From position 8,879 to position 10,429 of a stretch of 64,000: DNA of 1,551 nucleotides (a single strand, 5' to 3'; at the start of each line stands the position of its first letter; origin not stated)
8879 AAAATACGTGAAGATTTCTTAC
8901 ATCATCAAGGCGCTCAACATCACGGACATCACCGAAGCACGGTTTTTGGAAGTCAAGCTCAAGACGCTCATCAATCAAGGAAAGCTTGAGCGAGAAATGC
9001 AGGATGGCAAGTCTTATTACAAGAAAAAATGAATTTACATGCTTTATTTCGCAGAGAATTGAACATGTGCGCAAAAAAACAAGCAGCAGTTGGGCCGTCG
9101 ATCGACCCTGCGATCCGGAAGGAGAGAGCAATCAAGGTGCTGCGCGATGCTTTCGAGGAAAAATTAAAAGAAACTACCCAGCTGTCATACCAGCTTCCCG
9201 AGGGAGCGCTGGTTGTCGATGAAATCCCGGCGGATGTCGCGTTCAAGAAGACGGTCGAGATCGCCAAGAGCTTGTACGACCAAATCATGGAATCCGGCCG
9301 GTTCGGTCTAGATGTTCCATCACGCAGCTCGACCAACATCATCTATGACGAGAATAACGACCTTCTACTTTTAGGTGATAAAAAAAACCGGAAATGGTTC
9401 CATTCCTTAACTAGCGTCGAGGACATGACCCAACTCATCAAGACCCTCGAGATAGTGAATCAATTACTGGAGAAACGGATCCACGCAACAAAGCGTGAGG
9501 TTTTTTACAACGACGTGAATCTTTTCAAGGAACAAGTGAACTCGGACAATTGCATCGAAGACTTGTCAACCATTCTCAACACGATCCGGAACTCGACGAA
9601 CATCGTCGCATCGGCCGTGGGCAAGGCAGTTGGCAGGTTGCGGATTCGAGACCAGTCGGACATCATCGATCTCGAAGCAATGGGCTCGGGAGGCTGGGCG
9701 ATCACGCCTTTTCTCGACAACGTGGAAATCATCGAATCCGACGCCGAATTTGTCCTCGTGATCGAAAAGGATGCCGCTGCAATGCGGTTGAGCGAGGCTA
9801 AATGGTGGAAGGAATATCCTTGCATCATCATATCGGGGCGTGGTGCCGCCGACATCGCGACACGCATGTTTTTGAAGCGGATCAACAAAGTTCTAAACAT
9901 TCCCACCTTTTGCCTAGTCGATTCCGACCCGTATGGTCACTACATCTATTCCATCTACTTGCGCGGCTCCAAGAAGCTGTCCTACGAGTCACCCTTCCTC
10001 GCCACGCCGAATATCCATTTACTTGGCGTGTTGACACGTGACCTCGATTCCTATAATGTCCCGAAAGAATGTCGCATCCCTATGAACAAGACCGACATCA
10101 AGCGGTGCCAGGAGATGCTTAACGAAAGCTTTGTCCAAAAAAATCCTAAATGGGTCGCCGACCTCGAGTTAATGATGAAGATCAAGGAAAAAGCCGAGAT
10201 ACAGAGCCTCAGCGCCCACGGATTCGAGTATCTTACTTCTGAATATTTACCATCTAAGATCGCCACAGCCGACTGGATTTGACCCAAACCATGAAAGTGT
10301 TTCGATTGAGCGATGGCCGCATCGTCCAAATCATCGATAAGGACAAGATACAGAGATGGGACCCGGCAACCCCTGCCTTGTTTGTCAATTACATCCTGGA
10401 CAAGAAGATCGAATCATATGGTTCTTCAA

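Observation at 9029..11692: Topoisomerase VI operon carries two extra translationally coupled genes (HEAT/SHOCT protein and tandem longin/roadblock protein)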

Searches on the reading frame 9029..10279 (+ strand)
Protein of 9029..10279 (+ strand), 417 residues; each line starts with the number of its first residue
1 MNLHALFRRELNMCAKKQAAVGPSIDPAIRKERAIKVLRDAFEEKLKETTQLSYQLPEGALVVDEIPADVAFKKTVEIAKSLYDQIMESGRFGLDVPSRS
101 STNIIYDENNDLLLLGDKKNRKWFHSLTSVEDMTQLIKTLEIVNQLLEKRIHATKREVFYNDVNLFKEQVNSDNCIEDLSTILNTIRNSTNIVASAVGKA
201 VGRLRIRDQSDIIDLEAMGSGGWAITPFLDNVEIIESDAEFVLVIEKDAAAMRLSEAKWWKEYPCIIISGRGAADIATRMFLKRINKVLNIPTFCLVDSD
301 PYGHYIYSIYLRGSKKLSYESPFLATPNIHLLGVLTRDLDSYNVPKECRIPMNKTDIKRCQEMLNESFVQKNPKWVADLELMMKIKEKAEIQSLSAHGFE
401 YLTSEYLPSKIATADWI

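Call 3: search_protein_families(library=pfam, proteins=[window:9029-10279:+], max_evalue=0.1)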
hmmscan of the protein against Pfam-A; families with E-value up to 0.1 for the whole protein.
window:9029-10279:+ (417 aa): 3 families
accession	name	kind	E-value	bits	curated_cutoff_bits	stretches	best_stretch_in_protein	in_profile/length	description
PF21180.3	TOP6A-Spo11_Toprim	-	3.3e-58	196.9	24.1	1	241-411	1-170/170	Topoisomerase 6 subunit A/Spo11, Toprim domain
PF04406.19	TP6A_N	-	7.6e-18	64.5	26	1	133-191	3-61/62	Type IIB DNA topoisomerase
PF20768.2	Topo_VI_alpha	-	0.002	18.3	23.6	1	199-238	6-50/50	All-beta domain in DNA topoisomerase VI alpha subunit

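Call 4: search_protein_families(library=ncbifam, proteins=[window:9029-10279:+], max_evalue=0.1)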
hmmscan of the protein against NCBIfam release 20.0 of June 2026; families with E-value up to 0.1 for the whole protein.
window:9029-10279:+ (417 aa): 6 families
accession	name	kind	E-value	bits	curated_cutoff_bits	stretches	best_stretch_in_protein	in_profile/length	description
NF003336.0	PRK04342.1-5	equivalog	1.4e-84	284.2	531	1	71-417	16-385/386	DNA topoisomerase IV subunit A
NF003333.0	PRK04342.1-2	equivalog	2.3e-84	283.3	465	1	72-417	12-366/367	DNA topoisomerase IV subunit A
NF003334.0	PRK04342.1-3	equivalog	1.4e-57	195.3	658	1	69-413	6-350/354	DNA topoisomerase IV subunit A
NF003337.0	PRK04342.1-6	equivalog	2.3e-57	194.7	675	1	66-413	10-364/370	DNA topoisomerase IV subunit A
NF003335.0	PRK04342.1-4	equivalog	4.2e-57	193.7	424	1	75-413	20-369/373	DNA topoisomerase VI subunit A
NF003332.0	PRK04342.1-1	equivalog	1.5e-54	185.4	538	1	71-413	11-359/363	DNA topoisomerase IV subunit A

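Call 94: search_solved_structures(query=window:9065-10279:+, max_evalue=0.00001, show_alignments=1)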
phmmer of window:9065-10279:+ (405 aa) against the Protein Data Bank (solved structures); distinct sequences matched with E-value up to 0.00001: 5.
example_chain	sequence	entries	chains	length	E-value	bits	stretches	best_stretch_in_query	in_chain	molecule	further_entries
2zbk_A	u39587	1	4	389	2.4e-62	214.4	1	69-405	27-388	Type II DNA topoisomerase VI subunit A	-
1d3y_A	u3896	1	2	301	5.1e-41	144.2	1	121-401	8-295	DNA TOPOISOMERASE VI A SUBUNIT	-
2q2e_A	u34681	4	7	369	1.5e-36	129.5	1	58-400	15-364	Type II DNA topoisomerase VI subunit A | Type 2 DNA topoisomerase 6 subunit A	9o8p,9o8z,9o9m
9o0g_A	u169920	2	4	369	3.8e-36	128.2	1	58-400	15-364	Type 2 DNA topoisomerase 6 subunit A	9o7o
8urq_A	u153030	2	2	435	5.1e-10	42.2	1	124-352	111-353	Meiosis-specific protein SPO11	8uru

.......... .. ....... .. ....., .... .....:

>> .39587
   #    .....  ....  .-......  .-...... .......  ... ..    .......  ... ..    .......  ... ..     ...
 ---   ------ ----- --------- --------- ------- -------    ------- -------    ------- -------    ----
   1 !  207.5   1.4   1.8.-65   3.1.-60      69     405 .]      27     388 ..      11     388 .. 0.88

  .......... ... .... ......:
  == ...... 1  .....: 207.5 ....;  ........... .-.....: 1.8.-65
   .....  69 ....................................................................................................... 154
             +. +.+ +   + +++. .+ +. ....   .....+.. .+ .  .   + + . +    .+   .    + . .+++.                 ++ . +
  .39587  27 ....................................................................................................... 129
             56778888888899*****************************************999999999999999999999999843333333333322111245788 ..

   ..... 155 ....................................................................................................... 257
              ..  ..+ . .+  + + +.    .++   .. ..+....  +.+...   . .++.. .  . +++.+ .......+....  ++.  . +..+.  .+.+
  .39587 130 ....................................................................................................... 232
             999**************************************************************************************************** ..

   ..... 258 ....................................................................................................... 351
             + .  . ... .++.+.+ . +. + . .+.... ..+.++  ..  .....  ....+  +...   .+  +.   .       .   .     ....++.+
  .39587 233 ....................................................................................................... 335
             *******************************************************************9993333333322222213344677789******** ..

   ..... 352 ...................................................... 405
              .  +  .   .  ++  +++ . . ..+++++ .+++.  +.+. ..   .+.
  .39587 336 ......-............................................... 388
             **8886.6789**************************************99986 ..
